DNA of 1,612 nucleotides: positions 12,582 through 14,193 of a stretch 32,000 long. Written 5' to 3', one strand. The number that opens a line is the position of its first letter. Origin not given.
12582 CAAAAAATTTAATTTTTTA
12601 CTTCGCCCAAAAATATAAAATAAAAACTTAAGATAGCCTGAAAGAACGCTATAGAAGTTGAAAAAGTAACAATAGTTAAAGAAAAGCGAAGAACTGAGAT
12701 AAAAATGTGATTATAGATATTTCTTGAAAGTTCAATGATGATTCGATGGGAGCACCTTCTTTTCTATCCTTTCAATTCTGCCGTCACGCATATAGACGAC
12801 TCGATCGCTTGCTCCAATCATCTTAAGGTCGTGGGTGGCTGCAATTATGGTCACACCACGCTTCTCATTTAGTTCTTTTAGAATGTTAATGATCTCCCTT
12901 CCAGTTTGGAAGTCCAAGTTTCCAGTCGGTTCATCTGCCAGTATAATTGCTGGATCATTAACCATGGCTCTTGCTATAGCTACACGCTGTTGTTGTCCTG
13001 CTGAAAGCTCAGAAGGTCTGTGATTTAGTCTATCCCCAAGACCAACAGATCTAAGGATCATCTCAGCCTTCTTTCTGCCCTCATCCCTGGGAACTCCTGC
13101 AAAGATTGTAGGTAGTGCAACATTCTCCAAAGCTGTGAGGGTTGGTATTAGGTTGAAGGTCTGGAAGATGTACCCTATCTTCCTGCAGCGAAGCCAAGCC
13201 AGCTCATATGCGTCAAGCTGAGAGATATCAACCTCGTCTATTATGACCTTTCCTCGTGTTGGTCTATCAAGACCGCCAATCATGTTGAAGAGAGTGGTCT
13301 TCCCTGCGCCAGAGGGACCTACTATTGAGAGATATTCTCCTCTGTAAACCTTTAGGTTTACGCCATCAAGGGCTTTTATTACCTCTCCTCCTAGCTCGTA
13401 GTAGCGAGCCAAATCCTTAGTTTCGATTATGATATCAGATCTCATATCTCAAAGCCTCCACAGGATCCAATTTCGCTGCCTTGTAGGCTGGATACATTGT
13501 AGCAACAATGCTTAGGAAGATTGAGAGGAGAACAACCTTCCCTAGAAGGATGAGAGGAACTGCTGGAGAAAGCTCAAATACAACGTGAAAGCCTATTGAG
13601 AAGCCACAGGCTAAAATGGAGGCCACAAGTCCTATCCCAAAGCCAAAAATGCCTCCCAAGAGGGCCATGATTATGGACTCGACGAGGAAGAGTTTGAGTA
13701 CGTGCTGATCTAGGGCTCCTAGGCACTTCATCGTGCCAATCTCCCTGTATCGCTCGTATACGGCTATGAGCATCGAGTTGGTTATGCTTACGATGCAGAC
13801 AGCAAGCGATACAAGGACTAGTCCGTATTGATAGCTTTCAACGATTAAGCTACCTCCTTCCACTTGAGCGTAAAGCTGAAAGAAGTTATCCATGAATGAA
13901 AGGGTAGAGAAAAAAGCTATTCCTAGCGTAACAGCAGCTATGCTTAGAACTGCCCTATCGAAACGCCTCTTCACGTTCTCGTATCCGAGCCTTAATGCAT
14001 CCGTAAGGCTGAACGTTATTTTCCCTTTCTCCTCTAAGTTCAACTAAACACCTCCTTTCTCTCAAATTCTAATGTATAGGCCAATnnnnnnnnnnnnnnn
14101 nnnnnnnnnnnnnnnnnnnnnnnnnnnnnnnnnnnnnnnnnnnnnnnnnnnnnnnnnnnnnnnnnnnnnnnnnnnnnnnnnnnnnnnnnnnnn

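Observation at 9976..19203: Cell-envelope module built around an atypical MacB/FtsX-type ABC machine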

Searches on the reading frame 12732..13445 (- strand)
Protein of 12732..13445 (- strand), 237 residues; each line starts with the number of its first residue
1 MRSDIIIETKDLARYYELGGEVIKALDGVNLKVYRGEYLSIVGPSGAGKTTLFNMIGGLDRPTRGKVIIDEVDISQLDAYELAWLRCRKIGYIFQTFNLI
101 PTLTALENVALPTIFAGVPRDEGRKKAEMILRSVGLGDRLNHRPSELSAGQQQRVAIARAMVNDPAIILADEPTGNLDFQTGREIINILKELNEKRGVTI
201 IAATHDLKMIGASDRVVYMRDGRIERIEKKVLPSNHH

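Call 4: search_protein_families(library=pfam, proteins=[window:12732-13445:-], max_evalue=0.01)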
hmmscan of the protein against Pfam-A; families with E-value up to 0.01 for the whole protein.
window:12732-13445:- (237 aa): 4 families
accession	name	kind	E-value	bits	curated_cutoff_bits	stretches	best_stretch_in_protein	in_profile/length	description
PF00005.33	ABC_tran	-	4.5e-36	124.9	25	1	26-174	1-136/137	ABC transporter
PF13304.12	AAA_21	-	4.6e-09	37.2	27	1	106-207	202-300/304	AAA domain, putative AbiEii toxin, Type IV TA system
PF02463.25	SMC_N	-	0.00032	20.6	40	0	145-218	135-210/220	RecF/RecN/SMC N terminal domain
PF13401.12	AAA_22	-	0.0058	17.4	27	0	39-110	8-33/130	AAA domain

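Call 7: search_protein_families(library=ncbifam, proteins=[window:12732-13445:-], max_evalue=0.01)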
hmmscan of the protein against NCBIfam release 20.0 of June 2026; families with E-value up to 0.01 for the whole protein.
window:12732-13445:- (237 aa): 191 families (the best 25 are shown)
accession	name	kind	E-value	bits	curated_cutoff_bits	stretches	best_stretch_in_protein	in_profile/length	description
TIGR02211.1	LolD_lipo_ex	equivalog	1.8e-70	236.9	307.75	1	6-225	1-220/221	lipoprotein-releasing ABC transporter ATP-binding protein LolD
NF007826.0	PRK10535.1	equivalog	4.7e-68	230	966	1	6-226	4-223/648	macrolide ABC transporter ATP-binding protein/permease MacB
NF008639.0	PRK11629.1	equivalog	6.9e-66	222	360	1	3-225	3-225/234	lipoprotein-releasing ABC transporter ATP-binding protein LolD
TIGR02673.1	FtsE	equivalog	7e-64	215.4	264.85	1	11-222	6-213/214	cell division ATP-binding protein FtsE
NF038007.1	ABC_ATP_DarD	equivalog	1.8e-63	213.9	375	1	22-224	17-218/218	darobactin export ABC transporter ATP-binding protein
NF007879.0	PRK10584.1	equivalog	3.7e-62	210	336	1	1-225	1-225/228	putative ABC transporter ATP-binding protein YbbA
TIGR02982.1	heterocyst_DevA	subfamily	1.8e-61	207.5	295.8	1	7-225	2-220/220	ABC exporter ATP-binding subunit, DevA family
TIGR03608.1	L_ocin_972_ABC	subfamily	6.8e-56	189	254.85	1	24-218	12-205/206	putative bacteriocin export ABC transporter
NF040933.2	ABC_arch_GlcV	equivalog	7.8e-55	186.2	450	1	7-229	3-225/357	glucose ABC transporter ATP-binding protein GlcV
TIGR02314.1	ABC_MetN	equivalog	1.7e-53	181.9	499.7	1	7-224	2-219/343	methionine ABC transporter ATP-binding protein MetN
TIGR01186.1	proV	subfamily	4.9e-53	180.5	326.6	1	24-227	7-211/363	betaine/proline/choline family ABC transporter ATP-binding protein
NF006987.0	PRK09452.1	equivalog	5.4e-53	180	482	1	4-227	15-229/378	spermidine/putrescine ABC transporter ATP-binding protein PotA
TIGR02315.1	ABC_phnC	equivalog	2.1e-52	178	266.1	1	7-224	2-224/243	phosphonate ABC transporter ATP-binding protein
TIGR03265.1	PhnT2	equivalog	7e-50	170.2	457.7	1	22-227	16-216/353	putative 2-aminoethylphosphonate ABC transporter ATP-binding protein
NF007027.0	PRK09493.1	equivalog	6.5e-49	166.4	379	1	23-225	14-215/240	glutamine ABC transporter ATP-binding protein GlnQ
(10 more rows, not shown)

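Call 45: search_solved_structures(query=window:12732-13445:-, max_evalue=1e-40)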
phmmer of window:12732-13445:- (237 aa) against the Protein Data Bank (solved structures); distinct sequences matched with E-value up to 1e-40: 56.
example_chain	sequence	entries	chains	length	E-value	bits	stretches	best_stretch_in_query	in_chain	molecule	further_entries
1f3o_A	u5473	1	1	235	2.1e-70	239.9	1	7-229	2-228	HYPOTHETICAL ABC TRANSPORTER ATP-BINDING PROTEIN MJ0796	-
1l2t_A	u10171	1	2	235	5.4e-70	238.6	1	7-229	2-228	Hypothetical ABC transporter ATP-binding protein MJ0796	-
3tif_A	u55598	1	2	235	8.1e-69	234.7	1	7-229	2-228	Uncharacterized ABC transporter ATP-binding protein MJ0796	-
5xu1_A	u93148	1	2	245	4.6e-59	202.8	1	6-225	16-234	ABC transporter ATP-binding protein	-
5lj9_A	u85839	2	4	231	9.1e-59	201.8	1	6-229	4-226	Macrolide export ATP-binding/permease protein MacB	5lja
7arh_F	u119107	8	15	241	1.1e-57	198.3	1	4-237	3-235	Lipoprotein-releasing system ATP-binding protein LolD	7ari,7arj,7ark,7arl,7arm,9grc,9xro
5lil_A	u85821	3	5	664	2.2e-57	197.3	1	6-225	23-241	Macrolide export ATP-binding/permease protein MacB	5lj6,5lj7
9gvk_D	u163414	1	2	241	3e-57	196.9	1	4-237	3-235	Lipoprotein-releasing system ATP-binding protein LolD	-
9rlc_D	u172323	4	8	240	3.4e-57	196.7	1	4-225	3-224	Lipoprotein-releasing system ATP-binding protein LolD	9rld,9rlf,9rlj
9rle_D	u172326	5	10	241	3.4e-57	196.7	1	4-225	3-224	Lipoprotein-releasing system ATP-binding protein LolD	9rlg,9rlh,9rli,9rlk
7v8l_D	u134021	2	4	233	4.9e-57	196.2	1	4-225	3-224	Lipoprotein-releasing system ATP-binding protein LolD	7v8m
7mdy_D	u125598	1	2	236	8.9e-57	195.3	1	5-225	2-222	Lipoprotein-releasing system ATP-binding protein LolD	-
5nik_J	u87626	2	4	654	1.2e-56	195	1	6-226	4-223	Macrolide export ATP-binding/permease protein MacB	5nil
7v8i_D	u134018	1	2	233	1.3e-56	194.8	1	4-225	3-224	Lipoprotein-releasing system ATP-binding protein LolD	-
2pcj_A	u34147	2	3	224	1.1e-55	191.7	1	25-224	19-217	Lipoprotein-releasing system ATP-binding protein lolD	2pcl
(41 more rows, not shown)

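Call 79: search_protein_families(library=padloc, proteins=[window:12732-13445:-], max_evalue=0.001)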
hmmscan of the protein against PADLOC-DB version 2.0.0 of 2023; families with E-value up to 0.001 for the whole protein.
window:12732-13445:- (237 aa): 8 families
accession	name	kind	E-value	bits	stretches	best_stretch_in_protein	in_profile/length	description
PDLC04135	mad3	-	2.5e-31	107.6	2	131-224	248-345/374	mads_3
PDLC04164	AriA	-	4.6e-10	37.5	1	146-221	171-249/253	-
PDLC04140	mad8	-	1.2e-09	36.1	1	26-210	17-237/314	mads_8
PDLC02914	ATPase-Toprim_I-B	-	9.3e-09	33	1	146-220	184-260/443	-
PDLC02980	AriA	-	2.4e-08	32.3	1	136-207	227-300/304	-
PDLC04213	HEC-02A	-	6.8e-06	23.9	1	160-207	227-273/337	-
PDLC02335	AbiLi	-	1.1e-05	22.7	0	142-228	175-252/326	AbiLi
PDLC00303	PtuA1|PtuA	-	0.00053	17.2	0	160-206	232-278/386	AAA ATPase domain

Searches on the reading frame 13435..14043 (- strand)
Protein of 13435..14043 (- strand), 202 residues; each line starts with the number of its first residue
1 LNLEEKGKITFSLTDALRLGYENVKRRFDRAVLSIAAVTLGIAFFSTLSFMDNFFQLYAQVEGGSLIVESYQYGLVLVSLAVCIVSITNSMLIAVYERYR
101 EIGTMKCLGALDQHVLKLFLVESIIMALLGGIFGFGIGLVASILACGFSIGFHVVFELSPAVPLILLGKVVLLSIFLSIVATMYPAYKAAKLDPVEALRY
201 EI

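Call 4: search_protein_families(library=pfam, proteins=[window:13435-14043:-], max_evalue=0.01)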
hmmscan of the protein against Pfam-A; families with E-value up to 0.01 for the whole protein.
window:13435-14043:- (202 aa): 1 family
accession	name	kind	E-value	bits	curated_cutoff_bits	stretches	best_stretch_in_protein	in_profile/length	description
PF02687.27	FtsX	-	4.5e-19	69.1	25.5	1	75-194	3-120/120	FtsX-like permease C-terminal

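Call 7: search_protein_families(library=ncbifam, proteins=[window:13435-14043:-], max_evalue=0.01)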
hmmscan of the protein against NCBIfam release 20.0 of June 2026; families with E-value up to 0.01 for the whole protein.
window:13435-14043:- (202 aa): 9 families
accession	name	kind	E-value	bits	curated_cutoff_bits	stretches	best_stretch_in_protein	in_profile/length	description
NF007826.0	PRK10535.1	equivalog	2.7e-16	59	966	1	76-199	529-646/648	macrolide ABC transporter ATP-binding protein/permease MacB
TIGR02212.1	lolCE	equivalog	2.2e-15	56.5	362.45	1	76-201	274-411/411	lipoprotein-releasing ABC transporter permease subunit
TIGR03434.1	ADOP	subfamily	3.9e-13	48.4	622.3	1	80-201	689-803/803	ADOP family duplicated permease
NF008076.0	PRK10814.1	exception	3.7e-09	36.1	473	1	73-201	267-399/399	lipoprotein-releasing ABC transporter permease subunit LolC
NF008357.0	PRK11146.1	exception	9.6e-09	34.5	439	1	73-198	273-411/414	lipoprotein-releasing ABC transporter permease subunit LolE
TIGR02213.1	lolE_release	exception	6.7e-08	31.8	540.35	1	53-198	250-408/411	lipoprotein-releasing ABC transporter permease subunit LolE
NF038346.1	FtsX_actino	exception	5.3e-07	29.3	250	1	71-182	182-291/308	permease-like cell division protein FtsX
NF038347.1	FtsX_Gpos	exception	3.6e-06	26.6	225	1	75-137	174-236/296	permease-like cell division protein FtsX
TIGR00439.2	FtsX_Gneg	equivalog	2.6e-05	23.5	255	1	75-181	174-282/292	permease-like cell division protein FtsX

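Call 44: search_solved_structures(query=window:13435-14043:-, max_evalue=0.01)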
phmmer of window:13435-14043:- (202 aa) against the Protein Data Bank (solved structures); distinct sequences matched with E-value up to 0.01: 14.
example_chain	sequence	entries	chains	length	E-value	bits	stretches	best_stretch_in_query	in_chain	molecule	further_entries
5xu1_M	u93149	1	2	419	6e-17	65.5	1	73-201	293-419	ABC transporter permeae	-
5nik_J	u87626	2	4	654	9.9e-14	55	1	69-200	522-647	Macrolide export ATP-binding/permease protein MacB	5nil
5lil_A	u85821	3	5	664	1.2e-12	51.5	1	74-200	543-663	Macrolide export ATP-binding/permease protein MacB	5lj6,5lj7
5gko_A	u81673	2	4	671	6.8e-12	49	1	74-199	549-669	Macrolide export ATP-binding/permease protein MacB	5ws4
9w37_A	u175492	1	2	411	9.8e-11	45.3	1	68-201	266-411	LolF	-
9w35_A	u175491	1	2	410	6.6e-10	42.6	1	68-200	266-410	LolF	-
9o9x_C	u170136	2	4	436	1.6e-08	38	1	58-201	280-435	ABC transporter permease YtrF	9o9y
7arh_C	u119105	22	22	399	1.7e-08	37.9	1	69-201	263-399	Lipoprotein-releasing ABC transporter permease subunit LolC | Lipo-releasing system transmembrane protein lolC | Lipoprotein-releasing system transmembrane prot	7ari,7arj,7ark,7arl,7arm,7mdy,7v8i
9w2w_A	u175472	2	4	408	2.6e-08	37.4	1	67-198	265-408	LolF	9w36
7mdx_A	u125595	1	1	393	4.1e-05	26.9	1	69-196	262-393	Lipoprotein-releasing system transmembrane protein LolC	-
8idb_C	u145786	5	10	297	0.00028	24.2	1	70-142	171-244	Cell division protein FtsX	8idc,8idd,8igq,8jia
9rli_E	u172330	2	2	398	0.0025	21.1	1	49-198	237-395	Lipoprotein-releasing system transmembrane protein LolE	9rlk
8tzj_C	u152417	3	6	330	0.0028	21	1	75-184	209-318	Cell division protein FtsX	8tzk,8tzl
7arh_E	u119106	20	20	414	0.0042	20.4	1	67-198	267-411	Lipoprotein-releasing system transmembrane protein LolE | Lipoprotein transporter subunit LolE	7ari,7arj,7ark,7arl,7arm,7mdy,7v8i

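Call 50: find_homologous_proteins(query=window:13435-14043:-, max_evalue=0.001)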
Query window:13435-14043:- (202 aa): 1458 proteins with E <= 0.001 among 2801 candidates; the best 120 are listed.
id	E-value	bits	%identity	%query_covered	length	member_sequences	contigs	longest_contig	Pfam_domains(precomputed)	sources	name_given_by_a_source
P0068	4.3e-120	416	100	100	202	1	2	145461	PF02687.28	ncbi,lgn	-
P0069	1.0e-108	379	90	99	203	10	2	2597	PF02687.28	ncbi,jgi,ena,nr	ncbi:MAG: hypothetical protein DRN92_09425 [Thermoproteota archaeon]|nr:MAG: hypothetical protein DR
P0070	1.7e-96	340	82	100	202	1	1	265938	PF02687.28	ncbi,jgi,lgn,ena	-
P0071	2.5e-93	329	78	99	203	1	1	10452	PF02687.28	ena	-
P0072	4.2e-92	325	76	99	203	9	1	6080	PF02687.28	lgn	-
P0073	2.8e-91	323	75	99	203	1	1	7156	PF02687.28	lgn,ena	-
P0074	1.0e-88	314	74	99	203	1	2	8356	PF02687.28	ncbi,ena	-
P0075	1.1e-88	314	75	99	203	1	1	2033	PF02687.28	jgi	-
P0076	1.4e-88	314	74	100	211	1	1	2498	PF02687.28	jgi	-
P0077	1.5e-88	314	74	99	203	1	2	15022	PF02687.28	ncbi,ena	-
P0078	1.5e-88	314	74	99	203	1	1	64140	PF02687.28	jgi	-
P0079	2.0e-88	313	74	100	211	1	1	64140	PF02687.28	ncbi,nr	ncbi:ABC transporter permease [Candidatus Bathyarchaeota archaeon]|nr:MAG: ABC transporter permease 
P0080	4.7e-88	312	74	100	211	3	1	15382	PF02687.28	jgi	-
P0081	4.9e-86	305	73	99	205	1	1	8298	PF02687.28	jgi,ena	-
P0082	1.3e-83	298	68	99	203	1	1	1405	PF02687.28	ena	-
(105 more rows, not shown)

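Call 79: search_protein_families(library=padloc, proteins=[window:13435-14043:-], max_evalue=0.001)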
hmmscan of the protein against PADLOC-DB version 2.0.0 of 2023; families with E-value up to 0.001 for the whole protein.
window:13435-14043:- (202 aa): 2 families
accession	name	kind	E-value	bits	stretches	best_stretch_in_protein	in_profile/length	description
PDLC01991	CARF_m8--CARF_LolE_TM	-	5.7e-15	52.5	1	76-192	440-550/810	-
PDLC01990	CARF_m8--CARF_Beta-galactosidase_LolE_TM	-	4.4e-10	35.5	1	74-192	1414-1528/1791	-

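Call 96: find_related_loci(query=A5, collection=metagenome_contigs, flank=7000)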
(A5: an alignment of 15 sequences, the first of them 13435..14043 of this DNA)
Query A5 (202 aa) in metagenome_contigs; peptide patterns used: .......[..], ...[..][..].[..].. (x = any residue, [..] = any of these).
600 stretches matched a pattern (row limit reached: there are more); 589 encode a relative of the query (tblastn E <= 1e-3); the best 80 are kept; 80 distinct loci.
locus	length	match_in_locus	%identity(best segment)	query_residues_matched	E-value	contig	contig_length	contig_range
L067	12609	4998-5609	74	2-202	5e-90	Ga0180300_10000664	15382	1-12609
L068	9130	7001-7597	57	4-202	1e-72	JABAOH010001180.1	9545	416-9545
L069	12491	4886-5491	53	1-202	3e-66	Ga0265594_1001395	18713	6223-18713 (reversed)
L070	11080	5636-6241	53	1-202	5e-66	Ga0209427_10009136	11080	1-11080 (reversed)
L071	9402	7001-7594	51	5-202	2e-65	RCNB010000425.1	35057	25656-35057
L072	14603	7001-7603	53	2-202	9e-65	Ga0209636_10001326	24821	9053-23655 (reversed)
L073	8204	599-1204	53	1-202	2e-64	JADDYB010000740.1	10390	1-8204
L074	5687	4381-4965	48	8-202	6e-62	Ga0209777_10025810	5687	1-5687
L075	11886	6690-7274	46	8-202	1e-60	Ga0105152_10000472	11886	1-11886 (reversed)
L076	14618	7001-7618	43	1-202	3e-51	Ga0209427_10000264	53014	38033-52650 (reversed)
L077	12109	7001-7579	44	5-202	5e-49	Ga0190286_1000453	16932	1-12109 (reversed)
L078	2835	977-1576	47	1-202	4e-47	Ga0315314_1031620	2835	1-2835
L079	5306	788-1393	45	7-202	6e-47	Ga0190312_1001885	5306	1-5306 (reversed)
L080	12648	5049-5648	45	1-202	1e-45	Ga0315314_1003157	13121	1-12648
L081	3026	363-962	45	1-202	2e-45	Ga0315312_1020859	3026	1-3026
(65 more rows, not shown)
